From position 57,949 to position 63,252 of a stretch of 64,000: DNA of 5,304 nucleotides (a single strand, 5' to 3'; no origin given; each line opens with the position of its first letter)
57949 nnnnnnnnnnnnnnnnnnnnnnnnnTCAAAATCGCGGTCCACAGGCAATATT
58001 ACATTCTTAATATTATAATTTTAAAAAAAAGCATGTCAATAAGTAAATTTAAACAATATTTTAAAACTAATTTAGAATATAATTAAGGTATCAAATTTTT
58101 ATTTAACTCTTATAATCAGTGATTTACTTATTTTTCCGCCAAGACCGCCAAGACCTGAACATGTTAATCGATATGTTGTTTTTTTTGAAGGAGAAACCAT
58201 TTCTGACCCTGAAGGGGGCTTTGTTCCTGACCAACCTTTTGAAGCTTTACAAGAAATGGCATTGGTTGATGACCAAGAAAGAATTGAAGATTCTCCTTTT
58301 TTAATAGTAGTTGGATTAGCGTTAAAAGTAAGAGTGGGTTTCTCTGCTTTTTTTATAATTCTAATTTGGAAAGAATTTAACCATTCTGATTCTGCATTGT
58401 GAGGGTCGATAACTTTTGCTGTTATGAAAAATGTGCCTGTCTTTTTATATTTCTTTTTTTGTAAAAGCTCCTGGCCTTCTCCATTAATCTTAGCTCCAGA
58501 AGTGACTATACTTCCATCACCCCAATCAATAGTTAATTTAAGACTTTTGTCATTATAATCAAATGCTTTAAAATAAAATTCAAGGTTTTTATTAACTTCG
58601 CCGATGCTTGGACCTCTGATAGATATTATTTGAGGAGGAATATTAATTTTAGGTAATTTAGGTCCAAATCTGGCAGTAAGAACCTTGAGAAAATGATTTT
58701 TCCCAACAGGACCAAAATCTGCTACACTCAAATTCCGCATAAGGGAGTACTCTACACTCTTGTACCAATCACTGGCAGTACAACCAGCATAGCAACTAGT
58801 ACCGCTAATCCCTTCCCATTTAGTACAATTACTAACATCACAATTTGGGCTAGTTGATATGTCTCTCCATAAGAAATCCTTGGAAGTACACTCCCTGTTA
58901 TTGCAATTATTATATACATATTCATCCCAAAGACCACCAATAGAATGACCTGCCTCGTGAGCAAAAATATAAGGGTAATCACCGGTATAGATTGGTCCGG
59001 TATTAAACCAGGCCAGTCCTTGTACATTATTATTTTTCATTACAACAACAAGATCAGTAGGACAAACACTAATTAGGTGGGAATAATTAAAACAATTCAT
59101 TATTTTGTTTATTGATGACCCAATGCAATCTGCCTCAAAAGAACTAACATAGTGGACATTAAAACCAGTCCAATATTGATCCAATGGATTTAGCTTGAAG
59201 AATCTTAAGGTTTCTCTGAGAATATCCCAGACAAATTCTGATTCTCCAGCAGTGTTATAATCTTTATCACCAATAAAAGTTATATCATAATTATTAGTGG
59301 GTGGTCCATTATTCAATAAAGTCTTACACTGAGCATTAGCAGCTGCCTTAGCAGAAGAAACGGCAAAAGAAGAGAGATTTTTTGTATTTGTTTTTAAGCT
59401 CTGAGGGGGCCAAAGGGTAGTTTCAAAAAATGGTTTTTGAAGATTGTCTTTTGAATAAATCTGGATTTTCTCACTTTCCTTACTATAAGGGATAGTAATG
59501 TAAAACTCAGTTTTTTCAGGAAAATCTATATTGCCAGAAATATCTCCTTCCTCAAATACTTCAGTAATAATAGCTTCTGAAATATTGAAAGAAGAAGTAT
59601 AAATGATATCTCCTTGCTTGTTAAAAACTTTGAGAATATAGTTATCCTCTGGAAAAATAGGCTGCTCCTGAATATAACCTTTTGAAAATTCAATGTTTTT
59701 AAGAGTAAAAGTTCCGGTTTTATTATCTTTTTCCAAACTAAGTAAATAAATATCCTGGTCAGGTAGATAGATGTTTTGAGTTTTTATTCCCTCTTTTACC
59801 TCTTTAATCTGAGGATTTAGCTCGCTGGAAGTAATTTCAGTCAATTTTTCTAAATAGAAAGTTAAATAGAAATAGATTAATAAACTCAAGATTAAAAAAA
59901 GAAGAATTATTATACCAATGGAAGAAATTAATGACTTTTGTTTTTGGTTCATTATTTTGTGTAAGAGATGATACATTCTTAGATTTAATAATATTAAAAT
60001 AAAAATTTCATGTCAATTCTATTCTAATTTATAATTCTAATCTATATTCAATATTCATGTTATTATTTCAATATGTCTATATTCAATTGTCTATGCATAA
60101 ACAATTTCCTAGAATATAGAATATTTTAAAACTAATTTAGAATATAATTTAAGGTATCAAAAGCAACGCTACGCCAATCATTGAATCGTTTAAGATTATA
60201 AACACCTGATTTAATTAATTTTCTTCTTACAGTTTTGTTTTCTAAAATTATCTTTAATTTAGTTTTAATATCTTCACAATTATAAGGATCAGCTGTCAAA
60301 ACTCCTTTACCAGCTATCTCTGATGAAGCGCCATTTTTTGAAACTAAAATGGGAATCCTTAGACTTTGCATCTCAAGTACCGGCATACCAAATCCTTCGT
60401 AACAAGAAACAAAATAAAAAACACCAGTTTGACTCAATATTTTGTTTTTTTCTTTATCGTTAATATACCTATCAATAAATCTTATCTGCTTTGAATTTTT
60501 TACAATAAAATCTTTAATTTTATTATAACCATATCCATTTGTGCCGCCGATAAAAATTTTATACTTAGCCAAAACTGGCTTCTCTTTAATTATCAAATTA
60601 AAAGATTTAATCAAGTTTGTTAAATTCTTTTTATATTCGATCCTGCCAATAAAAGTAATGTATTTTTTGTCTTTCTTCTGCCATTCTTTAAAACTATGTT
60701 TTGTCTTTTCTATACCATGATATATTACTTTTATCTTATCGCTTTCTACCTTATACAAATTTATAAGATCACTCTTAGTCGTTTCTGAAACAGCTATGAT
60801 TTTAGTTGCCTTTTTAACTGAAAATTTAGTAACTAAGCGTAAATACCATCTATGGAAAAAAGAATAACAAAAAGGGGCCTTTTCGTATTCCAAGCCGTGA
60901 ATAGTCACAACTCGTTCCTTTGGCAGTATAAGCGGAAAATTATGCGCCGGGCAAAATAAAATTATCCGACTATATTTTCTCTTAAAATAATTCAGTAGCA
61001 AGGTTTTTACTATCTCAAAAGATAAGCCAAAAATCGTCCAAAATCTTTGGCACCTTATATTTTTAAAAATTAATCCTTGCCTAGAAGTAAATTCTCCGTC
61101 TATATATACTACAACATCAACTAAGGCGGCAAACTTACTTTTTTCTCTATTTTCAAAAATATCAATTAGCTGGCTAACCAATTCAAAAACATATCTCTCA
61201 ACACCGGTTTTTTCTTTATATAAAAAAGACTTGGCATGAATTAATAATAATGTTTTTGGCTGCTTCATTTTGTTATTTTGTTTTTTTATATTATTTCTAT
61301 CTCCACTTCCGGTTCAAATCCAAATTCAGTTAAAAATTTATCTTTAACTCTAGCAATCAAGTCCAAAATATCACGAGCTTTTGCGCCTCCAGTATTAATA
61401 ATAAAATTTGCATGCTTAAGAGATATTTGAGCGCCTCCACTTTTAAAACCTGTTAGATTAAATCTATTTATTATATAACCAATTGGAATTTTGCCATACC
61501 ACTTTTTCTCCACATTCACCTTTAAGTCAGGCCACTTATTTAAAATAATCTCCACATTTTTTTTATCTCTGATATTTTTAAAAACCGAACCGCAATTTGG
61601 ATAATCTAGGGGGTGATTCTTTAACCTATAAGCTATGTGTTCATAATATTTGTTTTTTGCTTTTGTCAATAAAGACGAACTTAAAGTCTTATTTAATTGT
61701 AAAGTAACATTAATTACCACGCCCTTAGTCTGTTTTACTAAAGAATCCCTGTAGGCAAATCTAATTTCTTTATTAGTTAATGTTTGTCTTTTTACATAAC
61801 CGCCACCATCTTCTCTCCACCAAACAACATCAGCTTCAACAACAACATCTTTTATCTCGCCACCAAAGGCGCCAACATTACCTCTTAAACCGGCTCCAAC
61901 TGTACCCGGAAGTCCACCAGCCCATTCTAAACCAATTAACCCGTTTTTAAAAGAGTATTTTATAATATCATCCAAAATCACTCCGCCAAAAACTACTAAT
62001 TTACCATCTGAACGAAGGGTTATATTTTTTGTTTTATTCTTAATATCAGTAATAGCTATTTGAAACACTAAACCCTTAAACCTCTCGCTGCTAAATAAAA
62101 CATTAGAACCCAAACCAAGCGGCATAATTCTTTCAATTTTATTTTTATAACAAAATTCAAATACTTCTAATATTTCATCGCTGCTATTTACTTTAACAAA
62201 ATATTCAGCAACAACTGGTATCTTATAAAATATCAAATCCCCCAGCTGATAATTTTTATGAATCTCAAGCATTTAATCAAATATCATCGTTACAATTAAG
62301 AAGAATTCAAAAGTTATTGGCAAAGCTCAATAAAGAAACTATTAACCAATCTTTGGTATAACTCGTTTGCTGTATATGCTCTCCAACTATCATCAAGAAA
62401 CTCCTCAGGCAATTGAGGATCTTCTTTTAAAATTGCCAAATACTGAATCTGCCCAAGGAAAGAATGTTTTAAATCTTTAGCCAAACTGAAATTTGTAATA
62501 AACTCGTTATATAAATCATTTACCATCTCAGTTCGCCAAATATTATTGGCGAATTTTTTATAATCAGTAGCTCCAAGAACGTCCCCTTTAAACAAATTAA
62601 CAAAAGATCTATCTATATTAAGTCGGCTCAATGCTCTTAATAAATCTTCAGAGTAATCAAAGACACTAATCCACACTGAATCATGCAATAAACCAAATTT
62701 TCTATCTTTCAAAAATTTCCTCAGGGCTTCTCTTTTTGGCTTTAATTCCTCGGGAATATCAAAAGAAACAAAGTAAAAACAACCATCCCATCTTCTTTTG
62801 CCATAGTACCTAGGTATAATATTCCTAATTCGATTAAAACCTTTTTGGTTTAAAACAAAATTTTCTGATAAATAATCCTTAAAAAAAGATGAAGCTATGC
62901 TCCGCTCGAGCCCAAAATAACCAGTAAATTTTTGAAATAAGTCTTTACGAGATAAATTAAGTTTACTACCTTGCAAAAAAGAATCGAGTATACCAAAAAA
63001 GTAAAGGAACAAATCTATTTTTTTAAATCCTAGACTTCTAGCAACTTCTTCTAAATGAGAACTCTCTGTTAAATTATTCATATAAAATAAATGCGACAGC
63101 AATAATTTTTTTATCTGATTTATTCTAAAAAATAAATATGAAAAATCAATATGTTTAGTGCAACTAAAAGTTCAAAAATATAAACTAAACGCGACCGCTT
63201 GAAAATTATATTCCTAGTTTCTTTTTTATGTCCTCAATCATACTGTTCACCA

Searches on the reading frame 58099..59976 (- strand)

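Call 34: search_protein_families(library=pfam, proteins=[window:58099-59976:-], max_evalue=0.001)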
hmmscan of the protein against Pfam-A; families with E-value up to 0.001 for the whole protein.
window:58099-59976:- (625 aa): 1 family
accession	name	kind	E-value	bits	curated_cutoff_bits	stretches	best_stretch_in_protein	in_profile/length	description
PF09471.16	Peptidase_M64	-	1.2e-06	28.4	26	1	302-360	106-167/302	IgA Peptidase M64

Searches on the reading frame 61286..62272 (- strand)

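Call 71: search_protein_families(library=pfam, proteins=[window:61286-62272:-], max_evalue=0.0001)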
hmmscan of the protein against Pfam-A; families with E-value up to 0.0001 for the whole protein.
window:61286-62272:- (328 aa): 2 families
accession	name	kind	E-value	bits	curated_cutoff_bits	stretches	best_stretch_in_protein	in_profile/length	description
PF02873.21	MurB_C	-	6.9e-24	84.4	27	1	207-328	4-99/99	UDP-N-acetylenolpyruvoylglucosamine reductase, C-terminal domain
PF01565.28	FAD_binding_4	-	4.1e-13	49.7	26.4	1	23-150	2-129/139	FAD binding domain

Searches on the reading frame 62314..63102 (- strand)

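Call 71: search_protein_families(library=pfam, proteins=[window:62314-63102:-], max_evalue=0.0001)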
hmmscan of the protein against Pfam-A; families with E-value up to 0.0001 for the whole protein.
window:62314-63102:- (262 aa): 2 families
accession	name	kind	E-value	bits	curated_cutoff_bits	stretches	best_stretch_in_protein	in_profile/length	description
PF20803.2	PaaX_M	-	1.9e-16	60.3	24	1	103-182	2-80/83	PaaX protein central Cas2-like domain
PF08223.16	PaaX_C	-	1.3e-05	25.9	22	1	189-255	1-80/91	PaaX-like protein C-terminal domain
